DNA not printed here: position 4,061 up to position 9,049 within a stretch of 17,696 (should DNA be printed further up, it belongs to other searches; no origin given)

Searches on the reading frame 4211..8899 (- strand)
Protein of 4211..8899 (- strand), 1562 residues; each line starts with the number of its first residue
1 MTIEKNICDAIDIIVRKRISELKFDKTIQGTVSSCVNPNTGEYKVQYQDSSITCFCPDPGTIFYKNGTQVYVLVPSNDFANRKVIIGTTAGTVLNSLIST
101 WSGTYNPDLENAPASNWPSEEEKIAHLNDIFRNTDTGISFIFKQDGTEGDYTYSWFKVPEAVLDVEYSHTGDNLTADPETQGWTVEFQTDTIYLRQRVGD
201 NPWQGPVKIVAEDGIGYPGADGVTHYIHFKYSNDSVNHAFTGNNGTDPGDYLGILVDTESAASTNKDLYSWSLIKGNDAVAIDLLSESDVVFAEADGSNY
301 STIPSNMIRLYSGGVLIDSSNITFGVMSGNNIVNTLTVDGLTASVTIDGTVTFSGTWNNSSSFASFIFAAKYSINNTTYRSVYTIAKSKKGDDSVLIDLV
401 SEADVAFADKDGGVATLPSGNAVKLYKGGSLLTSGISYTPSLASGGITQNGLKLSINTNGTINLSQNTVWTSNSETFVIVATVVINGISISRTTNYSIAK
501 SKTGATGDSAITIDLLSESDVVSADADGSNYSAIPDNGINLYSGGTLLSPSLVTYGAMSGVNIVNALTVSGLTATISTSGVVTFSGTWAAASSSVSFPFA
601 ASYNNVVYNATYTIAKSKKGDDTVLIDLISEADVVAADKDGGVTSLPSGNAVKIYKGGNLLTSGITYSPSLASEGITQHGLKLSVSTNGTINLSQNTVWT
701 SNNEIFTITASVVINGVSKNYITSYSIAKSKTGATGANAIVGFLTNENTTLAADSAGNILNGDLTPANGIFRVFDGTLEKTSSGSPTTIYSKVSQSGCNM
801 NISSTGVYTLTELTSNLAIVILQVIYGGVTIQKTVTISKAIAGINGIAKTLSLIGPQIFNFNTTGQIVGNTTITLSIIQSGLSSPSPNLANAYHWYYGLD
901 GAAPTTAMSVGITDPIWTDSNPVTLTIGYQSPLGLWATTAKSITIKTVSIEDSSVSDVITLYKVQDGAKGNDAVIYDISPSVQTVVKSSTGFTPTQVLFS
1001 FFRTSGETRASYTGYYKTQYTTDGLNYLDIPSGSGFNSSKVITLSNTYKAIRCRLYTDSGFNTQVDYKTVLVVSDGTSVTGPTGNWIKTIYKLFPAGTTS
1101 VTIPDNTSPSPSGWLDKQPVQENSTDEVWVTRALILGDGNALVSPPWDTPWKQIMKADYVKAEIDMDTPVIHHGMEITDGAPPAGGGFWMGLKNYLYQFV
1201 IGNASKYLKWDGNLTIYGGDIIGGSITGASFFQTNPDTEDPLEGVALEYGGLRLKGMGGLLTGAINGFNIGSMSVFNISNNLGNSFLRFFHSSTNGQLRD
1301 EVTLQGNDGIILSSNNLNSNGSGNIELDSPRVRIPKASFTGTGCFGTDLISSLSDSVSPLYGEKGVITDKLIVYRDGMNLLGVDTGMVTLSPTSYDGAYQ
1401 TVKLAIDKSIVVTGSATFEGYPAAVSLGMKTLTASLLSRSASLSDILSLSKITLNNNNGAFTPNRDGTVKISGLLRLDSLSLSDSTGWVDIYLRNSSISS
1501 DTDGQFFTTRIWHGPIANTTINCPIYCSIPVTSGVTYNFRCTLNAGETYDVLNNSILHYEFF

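Call 7: search_protein_families(library=pfam, proteins=[window:4211-8899:-], max_evalue=0.01)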
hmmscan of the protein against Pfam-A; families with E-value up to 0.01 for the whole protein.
window:4211-8899:- (1562 aa): 0 families

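Call 8: search_protein_families(library=phrogs, proteins=[window:4211-8899:-], max_evalue=0.001)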
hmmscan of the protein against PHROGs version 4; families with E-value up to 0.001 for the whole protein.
window:4211-8899:- (1562 aa): 2 families
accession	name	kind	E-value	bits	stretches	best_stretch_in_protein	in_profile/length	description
phrog_33923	-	unknown function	3.5e-14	51.7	1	697-850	668-817/2146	-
phrog_9886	-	unknown function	0.00018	20.4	1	100-143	538-583/940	-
